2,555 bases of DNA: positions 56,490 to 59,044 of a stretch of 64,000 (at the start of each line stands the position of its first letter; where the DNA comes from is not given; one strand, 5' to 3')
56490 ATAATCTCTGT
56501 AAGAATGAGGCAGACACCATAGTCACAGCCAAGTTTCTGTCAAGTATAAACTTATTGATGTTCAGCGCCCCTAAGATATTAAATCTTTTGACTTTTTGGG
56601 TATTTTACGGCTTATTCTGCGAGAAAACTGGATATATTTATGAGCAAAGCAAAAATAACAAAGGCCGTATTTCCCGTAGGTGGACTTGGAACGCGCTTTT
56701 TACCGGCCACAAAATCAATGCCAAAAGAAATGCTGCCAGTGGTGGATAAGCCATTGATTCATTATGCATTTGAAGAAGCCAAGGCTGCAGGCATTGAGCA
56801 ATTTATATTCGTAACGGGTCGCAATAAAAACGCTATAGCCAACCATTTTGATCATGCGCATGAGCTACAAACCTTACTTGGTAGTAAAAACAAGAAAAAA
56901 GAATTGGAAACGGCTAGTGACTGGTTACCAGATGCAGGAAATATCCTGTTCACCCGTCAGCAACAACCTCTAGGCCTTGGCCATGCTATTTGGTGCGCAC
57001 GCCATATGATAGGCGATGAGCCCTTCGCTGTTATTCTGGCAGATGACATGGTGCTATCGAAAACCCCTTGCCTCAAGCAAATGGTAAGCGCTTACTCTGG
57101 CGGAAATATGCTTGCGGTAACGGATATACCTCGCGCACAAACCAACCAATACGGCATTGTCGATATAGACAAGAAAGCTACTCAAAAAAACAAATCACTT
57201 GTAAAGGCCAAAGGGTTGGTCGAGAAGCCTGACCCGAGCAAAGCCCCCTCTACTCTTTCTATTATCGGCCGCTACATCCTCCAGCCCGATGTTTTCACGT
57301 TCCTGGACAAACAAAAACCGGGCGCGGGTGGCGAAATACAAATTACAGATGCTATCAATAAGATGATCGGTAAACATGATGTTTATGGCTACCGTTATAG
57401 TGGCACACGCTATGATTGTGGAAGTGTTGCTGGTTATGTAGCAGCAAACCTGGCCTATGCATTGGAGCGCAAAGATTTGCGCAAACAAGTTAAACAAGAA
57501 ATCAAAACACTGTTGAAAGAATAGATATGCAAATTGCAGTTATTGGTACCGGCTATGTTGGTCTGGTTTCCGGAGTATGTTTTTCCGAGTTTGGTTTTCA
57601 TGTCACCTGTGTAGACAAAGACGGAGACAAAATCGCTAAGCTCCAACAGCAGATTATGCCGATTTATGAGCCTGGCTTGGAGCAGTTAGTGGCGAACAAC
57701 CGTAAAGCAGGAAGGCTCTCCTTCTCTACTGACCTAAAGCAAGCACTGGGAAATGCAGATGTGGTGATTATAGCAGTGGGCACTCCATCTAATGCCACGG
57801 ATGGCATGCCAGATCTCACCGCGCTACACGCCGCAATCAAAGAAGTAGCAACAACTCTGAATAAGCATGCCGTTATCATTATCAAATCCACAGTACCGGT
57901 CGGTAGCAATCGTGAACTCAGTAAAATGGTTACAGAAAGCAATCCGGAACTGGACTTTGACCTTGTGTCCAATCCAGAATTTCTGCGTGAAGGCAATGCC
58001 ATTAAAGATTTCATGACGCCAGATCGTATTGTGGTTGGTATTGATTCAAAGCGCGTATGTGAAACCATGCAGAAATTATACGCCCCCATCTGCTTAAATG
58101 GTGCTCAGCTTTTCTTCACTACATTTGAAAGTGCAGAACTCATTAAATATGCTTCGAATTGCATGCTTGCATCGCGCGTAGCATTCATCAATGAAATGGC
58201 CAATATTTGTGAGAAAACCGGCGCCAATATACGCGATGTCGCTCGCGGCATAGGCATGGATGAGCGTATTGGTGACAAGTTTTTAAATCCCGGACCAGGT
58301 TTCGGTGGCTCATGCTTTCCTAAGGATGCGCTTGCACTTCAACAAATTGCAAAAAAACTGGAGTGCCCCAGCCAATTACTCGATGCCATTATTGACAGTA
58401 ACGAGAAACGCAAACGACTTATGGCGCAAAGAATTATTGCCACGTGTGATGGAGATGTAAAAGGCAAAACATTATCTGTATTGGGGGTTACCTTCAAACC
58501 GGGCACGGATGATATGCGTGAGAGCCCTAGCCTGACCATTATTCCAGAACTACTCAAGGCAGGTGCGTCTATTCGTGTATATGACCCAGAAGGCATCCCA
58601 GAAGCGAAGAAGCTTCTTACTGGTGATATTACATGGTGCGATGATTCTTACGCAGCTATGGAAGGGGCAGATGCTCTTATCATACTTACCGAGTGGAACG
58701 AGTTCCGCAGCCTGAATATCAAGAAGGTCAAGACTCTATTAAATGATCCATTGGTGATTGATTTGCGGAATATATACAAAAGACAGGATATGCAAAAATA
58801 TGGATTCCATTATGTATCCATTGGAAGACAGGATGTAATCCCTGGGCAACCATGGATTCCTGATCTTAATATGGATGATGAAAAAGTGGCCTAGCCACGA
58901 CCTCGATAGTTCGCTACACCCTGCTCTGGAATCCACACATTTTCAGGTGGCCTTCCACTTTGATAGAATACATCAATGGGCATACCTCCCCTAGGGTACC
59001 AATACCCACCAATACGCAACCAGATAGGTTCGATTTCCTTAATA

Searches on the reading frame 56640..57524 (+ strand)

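Call 28: search_protein_families(library=pfam, proteins=[window:56640-57524:+], max_evalue=0.01)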
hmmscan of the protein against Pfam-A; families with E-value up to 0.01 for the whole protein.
window:56640-57524:+ (294 aa): 2 families
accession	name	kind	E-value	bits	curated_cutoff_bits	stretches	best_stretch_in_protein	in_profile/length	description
PF00483.29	NTP_transferase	-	1.4e-30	107.1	21.2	1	13-273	6-242/245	Nucleotidyl transferase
PF12804.13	NTP_transf_3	-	1.1e-06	29.3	27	1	13-159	5-119/160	MobA-like NTP transferase domain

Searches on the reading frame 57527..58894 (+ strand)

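Call 28: search_protein_families(library=pfam, proteins=[window:57527-58894:+], max_evalue=0.01)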
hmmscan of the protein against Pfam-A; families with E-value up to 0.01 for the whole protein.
window:57527-58894:+ (455 aa): 12 families
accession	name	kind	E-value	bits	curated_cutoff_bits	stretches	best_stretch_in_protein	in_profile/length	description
PF03721.20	UDPG_MGDP_dh_N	-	2.2e-66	223.4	27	1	1-183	1-186/187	UDP-glucose/GDP-mannose dehydrogenase family, NAD binding domain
PF00984.24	UDPG_MGDP_dh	-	4e-37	126.6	25.4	1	201-293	1-93/94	UDP-glucose/GDP-mannose dehydrogenase family, central domain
PF03720.21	UDPG_MGDP_dh_C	-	4.4e-37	127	30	1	318-418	2-102/103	UDP-glucose/GDP-mannose dehydrogenase family, UDP binding domain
PF02737.24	3HCDH_N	-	2.4e-07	31.3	22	1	2-84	1-86/180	3-hydroxyacyl-CoA dehydrogenase, NAD binding domain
PF03807.23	F420_oxidored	-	1e-05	26.5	21.6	0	2-85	1-68/94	NADP oxidoreductase coenzyme F420-dependent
PF03446.21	NAD_binding_2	-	2.4e-05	24.8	21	1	2-138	1-110/161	NAD binding domain of 6-phosphogluconate dehydrogenase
PF02558.23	ApbA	-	3.7e-05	23.8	22.2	1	3-90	1-80/150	Ketopantoate reductase PanE/ApbA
PF13241.12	NAD_binding_7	-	0.00088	20.3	22.1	0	2-89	9-74/104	Putative NAD(P)-binding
PF13460.12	NAD_binding_10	-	0.0014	19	27.2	0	66-114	50-92/184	NAD(P)H-binding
PF01210.29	NAD_Gly3P_dh_N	-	0.0026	18.2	23.1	0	2-96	1-87/158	NAD-dependent glycerol-3-phosphate dehydrogenase N-terminus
PF00070.33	Pyr_redox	-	0.0046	17.9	22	0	3-43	2-42/82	Pyridine nucleotide-disulphide oxidoreductase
PF01262.27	AlaDh_PNT_C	-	0.0073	16.2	23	0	2-90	30-106/214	Alanine dehydrogenase/PNT, C-terminal domain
